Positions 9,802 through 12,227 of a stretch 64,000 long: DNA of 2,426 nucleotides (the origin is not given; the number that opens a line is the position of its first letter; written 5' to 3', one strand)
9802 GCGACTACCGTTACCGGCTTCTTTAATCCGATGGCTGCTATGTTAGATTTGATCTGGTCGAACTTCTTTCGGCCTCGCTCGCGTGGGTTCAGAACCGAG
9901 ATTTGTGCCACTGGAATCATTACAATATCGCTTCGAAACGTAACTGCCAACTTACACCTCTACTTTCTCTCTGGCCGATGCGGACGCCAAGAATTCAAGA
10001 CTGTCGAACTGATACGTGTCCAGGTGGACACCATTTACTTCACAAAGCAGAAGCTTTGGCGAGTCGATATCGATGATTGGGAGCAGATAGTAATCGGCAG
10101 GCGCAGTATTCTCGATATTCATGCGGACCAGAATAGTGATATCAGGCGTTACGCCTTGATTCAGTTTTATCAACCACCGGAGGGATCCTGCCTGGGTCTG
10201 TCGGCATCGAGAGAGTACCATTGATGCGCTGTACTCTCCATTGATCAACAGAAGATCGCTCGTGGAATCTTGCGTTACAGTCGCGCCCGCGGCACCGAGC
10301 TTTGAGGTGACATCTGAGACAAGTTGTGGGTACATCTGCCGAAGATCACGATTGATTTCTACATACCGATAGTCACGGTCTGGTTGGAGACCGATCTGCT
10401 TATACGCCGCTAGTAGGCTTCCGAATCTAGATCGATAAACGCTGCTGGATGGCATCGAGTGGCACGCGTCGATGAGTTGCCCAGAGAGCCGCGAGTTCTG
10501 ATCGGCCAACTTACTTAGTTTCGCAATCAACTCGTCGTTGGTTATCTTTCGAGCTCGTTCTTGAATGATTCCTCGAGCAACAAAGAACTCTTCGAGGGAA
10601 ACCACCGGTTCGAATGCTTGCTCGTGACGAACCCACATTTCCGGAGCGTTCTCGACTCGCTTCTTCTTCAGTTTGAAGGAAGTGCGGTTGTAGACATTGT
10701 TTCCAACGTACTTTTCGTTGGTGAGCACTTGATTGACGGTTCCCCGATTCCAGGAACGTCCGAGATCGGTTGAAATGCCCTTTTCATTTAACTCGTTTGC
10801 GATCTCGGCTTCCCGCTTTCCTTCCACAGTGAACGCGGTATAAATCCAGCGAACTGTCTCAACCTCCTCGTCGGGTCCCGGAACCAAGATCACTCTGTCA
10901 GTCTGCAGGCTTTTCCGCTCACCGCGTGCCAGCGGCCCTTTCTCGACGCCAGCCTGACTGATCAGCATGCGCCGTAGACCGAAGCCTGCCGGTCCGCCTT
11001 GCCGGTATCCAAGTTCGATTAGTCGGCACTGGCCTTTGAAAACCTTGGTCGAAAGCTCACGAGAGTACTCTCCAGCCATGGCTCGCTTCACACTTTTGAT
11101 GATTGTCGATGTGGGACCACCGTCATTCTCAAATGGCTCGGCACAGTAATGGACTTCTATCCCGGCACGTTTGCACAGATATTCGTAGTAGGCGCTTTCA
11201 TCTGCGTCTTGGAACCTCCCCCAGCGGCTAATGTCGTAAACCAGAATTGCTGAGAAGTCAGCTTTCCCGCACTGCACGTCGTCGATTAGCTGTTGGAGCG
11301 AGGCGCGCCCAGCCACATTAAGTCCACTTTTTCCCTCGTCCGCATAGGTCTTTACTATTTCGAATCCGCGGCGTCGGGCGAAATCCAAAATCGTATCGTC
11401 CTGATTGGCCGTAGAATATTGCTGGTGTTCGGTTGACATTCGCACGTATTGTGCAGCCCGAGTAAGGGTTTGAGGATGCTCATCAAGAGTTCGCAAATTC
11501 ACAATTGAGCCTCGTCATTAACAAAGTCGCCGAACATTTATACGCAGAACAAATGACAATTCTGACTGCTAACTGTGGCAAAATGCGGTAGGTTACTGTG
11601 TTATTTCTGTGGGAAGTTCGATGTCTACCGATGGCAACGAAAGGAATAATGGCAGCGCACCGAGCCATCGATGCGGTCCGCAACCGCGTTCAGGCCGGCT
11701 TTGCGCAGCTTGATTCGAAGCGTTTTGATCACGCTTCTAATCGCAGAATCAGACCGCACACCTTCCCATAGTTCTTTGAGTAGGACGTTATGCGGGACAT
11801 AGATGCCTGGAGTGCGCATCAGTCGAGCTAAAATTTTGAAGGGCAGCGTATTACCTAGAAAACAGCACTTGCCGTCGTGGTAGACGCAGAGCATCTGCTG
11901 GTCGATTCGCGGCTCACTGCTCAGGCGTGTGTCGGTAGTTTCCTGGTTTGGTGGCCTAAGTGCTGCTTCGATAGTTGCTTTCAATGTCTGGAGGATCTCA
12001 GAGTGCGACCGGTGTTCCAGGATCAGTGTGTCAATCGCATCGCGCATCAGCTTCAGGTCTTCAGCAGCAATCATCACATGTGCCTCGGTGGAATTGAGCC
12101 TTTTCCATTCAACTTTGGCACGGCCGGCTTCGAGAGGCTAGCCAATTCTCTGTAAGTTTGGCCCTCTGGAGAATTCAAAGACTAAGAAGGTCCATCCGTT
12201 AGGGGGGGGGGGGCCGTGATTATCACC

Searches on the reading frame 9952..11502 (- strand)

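Call 10: search_protein_families(library=pfam, proteins=[window:9952-11502:-], max_evalue=0.001)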
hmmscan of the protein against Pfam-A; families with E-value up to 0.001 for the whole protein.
window:9952-11502:- (516 aa): 3 families
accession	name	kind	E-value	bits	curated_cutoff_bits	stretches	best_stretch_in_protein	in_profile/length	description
PF07508.19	Recombinase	-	4.4e-23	81.9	21.1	1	212-316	2-102/102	Recombinase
PF00239.26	Resolvase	-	6.9e-22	78.5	23.3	1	17-155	2-133/145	Resolvase, N terminal domain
PF18780.6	HNH_repeat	-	0.00017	22.3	26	1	320-372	1-53/54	Homing endonuclease associated repeat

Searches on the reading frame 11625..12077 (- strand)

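Call 10: search_protein_families(library=pfam, proteins=[window:11625-12077:-], max_evalue=0.001)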
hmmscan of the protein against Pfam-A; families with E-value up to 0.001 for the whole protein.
window:11625-12077:- (150 aa): 1 family
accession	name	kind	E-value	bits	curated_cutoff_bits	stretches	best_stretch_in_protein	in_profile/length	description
PF00486.34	Trans_reg_C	-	4.5e-07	30.3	26.2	1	80-128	11-61/77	Transcriptional regulatory protein, C terminal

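Call 59: search_protein_families(library=padloc, proteins=[window:11625-12077:-], max_evalue=0.001)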
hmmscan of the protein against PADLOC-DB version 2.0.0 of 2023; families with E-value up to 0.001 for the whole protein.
window:11625-12077:- (150 aa): 0 families
